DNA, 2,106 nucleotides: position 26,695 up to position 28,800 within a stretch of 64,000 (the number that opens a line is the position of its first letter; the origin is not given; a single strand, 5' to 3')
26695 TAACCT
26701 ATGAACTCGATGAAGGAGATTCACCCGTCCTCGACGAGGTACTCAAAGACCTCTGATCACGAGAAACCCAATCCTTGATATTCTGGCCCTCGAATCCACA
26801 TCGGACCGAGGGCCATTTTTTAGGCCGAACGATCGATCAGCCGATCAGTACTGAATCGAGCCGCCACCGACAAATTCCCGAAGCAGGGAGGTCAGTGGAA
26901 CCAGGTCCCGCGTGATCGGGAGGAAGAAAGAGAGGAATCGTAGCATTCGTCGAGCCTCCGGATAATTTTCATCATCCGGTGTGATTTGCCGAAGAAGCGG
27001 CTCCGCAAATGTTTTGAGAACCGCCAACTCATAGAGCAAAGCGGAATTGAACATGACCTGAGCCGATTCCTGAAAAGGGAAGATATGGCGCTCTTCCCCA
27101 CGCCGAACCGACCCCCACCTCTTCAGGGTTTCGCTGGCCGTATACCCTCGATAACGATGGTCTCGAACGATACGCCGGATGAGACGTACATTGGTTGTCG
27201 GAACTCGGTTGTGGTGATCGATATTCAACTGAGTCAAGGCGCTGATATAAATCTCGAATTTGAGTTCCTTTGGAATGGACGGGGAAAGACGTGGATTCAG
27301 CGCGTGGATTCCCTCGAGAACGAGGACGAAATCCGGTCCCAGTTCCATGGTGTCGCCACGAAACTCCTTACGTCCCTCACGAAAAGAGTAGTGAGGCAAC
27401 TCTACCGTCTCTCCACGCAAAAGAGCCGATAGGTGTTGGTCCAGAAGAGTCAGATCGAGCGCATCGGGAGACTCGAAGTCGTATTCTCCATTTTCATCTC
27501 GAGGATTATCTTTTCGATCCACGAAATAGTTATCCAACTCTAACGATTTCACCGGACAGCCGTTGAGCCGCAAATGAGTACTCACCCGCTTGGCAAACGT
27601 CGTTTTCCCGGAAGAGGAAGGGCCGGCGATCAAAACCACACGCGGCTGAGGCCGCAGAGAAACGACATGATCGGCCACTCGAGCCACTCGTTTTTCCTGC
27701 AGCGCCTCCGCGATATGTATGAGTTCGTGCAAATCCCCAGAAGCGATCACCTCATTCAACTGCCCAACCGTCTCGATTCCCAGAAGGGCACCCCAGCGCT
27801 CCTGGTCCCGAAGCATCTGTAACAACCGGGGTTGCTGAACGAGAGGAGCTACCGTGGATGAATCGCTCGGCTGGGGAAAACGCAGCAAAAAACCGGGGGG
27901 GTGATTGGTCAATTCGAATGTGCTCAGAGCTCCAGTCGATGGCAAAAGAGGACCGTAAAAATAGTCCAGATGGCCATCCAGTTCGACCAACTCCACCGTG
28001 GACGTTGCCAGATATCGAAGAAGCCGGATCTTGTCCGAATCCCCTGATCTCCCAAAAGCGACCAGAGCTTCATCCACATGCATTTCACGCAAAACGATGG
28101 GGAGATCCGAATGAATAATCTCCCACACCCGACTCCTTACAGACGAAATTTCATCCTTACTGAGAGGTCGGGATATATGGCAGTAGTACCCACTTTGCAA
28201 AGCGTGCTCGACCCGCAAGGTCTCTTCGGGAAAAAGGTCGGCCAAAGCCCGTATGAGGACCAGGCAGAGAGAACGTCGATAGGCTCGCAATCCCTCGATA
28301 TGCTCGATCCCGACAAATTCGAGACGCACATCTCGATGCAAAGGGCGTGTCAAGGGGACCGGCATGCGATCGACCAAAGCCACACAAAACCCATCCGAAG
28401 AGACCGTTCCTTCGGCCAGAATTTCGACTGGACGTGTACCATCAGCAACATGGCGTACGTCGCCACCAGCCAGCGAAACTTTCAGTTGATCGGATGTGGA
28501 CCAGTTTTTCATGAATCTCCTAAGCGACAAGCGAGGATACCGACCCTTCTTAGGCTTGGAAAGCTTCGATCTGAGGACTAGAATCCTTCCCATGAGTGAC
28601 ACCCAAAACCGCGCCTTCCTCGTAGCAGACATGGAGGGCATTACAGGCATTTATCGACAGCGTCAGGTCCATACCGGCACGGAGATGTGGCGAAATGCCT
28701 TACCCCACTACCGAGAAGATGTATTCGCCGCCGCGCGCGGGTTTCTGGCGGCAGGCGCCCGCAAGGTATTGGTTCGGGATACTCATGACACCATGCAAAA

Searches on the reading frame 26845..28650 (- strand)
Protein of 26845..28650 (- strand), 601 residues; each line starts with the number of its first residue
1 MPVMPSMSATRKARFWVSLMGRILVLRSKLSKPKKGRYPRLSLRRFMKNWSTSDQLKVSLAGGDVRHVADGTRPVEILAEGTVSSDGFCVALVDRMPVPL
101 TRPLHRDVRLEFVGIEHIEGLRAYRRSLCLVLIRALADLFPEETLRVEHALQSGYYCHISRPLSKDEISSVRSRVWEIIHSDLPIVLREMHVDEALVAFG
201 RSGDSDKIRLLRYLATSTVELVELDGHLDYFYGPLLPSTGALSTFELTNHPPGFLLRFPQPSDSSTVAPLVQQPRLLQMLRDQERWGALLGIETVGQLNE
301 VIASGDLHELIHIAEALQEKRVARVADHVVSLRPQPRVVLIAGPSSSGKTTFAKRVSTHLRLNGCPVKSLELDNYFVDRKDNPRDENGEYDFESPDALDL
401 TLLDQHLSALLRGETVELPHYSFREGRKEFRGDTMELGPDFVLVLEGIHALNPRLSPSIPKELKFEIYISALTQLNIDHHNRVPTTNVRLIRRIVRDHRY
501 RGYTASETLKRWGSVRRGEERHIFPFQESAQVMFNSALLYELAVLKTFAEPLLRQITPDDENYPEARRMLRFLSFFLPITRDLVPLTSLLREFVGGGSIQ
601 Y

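Call 39: search_protein_families(library=pfam, proteins=[window:26845-28650:-], max_evalue=0.0001)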
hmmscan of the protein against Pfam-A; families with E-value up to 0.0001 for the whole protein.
window:26845-28650:- (601 aa): 3 families
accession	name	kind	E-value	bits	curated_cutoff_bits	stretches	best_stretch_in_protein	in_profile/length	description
PF00485.24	PRK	-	1.3e-20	74.5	22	1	339-536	2-189/196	Phosphoribulokinase / Uridine kinase family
PF13238.12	AAA_18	-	5e-05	24.2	29.4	1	339-402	1-63/128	AAA domain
PF13191.12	AAA_16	-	9.3e-05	23.4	32.6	0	322-451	9-144/167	AAA ATPase domain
